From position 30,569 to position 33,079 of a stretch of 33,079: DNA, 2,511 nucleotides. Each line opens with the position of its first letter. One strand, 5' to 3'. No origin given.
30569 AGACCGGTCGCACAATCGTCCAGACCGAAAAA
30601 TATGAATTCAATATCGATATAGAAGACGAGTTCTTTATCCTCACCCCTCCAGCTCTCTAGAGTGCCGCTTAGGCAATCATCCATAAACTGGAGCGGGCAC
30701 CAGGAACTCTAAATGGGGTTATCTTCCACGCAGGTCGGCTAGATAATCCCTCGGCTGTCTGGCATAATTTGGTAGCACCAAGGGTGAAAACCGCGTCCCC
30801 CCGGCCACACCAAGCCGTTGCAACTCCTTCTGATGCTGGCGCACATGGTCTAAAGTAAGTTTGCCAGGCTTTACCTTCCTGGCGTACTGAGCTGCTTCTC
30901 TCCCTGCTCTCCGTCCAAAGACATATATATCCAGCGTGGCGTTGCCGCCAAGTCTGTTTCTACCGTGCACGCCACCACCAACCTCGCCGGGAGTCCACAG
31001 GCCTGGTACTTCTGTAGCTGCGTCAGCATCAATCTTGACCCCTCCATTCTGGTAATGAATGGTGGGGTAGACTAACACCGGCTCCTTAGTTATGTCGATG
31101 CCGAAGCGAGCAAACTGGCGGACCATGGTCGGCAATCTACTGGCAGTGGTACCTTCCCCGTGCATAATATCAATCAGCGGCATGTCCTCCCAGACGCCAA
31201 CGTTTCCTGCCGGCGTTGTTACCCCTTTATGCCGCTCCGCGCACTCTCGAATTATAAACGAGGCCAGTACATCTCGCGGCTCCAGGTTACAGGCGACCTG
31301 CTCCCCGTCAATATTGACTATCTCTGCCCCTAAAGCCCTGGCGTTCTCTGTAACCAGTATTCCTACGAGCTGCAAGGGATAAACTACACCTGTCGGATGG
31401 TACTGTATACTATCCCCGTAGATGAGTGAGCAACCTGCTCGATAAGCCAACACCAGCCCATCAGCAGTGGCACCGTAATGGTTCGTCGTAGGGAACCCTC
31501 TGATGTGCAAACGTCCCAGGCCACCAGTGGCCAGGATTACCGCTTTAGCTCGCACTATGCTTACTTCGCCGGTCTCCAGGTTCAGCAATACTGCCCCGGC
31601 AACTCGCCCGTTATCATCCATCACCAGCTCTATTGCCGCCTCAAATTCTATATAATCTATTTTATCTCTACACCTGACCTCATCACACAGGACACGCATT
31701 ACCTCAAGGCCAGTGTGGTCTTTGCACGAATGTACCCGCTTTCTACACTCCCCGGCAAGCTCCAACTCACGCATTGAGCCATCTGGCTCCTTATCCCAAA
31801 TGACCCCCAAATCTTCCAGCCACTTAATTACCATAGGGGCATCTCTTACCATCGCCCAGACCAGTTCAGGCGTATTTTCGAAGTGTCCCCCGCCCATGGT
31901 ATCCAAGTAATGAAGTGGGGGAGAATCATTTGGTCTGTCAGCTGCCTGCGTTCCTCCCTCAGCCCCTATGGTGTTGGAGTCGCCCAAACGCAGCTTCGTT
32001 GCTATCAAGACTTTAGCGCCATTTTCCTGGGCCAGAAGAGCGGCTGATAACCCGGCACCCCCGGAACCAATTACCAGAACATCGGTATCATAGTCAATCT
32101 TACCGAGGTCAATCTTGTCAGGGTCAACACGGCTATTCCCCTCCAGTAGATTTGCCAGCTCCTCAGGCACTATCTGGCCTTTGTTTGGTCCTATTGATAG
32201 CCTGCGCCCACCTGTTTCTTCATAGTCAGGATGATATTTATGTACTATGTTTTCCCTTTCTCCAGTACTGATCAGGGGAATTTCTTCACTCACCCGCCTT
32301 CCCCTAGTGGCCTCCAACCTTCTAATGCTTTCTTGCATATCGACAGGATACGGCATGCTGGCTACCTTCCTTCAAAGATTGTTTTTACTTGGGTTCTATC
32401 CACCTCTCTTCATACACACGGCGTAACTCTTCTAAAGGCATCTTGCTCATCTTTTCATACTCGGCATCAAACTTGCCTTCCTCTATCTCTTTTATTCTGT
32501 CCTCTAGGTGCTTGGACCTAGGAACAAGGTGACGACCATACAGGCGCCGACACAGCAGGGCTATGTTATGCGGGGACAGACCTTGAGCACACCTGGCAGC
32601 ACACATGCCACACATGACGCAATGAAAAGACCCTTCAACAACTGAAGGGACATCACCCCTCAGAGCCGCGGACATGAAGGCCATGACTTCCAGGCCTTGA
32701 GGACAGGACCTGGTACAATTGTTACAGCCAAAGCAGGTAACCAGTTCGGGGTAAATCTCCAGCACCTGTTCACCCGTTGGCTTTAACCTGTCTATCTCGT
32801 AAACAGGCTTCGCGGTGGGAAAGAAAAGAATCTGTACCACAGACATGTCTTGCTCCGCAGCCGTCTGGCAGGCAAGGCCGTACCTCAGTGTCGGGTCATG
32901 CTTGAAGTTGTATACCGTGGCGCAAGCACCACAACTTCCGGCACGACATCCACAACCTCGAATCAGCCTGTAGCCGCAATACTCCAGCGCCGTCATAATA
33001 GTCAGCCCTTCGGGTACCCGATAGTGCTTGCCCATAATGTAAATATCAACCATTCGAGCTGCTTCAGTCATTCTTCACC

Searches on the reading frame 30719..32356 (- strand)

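Call 4: search_protein_families(library=pfam, proteins=[window:30719-32356:-])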
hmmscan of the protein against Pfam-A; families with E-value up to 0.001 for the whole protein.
window:30719-32356:- (545 aa): 7 families
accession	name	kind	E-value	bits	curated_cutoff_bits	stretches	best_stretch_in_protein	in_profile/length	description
PF00890.30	FAD_binding_2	-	1.1e-68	232.8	20.4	1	92-473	1-413/414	FAD binding domain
PF07992.20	Pyr_redox_2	-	2.5e-07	30.9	26.1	1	92-288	2-119/291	Pyridine nucleotide-disulphide oxidoreductase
PF01266.30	DAO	-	3.8e-06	27.1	27.9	1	92-231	1-128/353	FAD dependent oxidoreductase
PF03486.20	HI0933_like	-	6.1e-06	26.3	50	1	92-459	2-219/244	HI0933-like protein Rossmann domain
PF12831.13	FAD_oxidored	-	2.1e-05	24.5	27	1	92-119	1-28/416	FAD dependent oxidoreductase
PF01134.28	GIDA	-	0.00041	19.9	22.1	0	92-121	1-30/391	Glucose inhibited division protein A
PF01494.25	FAD_binding_3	-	0.00096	18.9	22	0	90-122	1-33/349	FAD binding domain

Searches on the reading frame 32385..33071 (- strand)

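Call 4: search_protein_families(library=pfam, proteins=[window:32385-33071:-])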
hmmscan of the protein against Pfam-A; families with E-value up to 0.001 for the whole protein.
window:32385-33071:- (228 aa): 7 families
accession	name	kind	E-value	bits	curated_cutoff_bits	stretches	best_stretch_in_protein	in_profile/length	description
PF13187.11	Fer4_9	-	1e-07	32.3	27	1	113-164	2-50/52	4Fe-4S dicluster domain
PF13183.11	Fer4_8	-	2.1e-06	28.6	27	0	145-164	48-67/68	4Fe-4S dicluster domain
PF13237.11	Fer4_10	-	2.7e-06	27.6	25.5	1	109-161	5-52/53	4Fe-4S dicluster domain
PF12838.12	Fer4_7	-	3.6e-06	27.8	27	1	112-164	1-51/52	4Fe-4S dicluster domain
PF13510.11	Fer2_4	-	3.7e-06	27.4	22.8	1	6-78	2-77/82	2Fe-2S iron-sulfur cluster binding domain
PF00111.32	Fer2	-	2.5e-05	24.6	21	1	15-72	8-76/77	2Fe-2S iron-sulfur cluster binding domain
PF13534.11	Fer4_17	-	0.00017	22.5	22.2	0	148-166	43-61/61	4Fe-4S dicluster domain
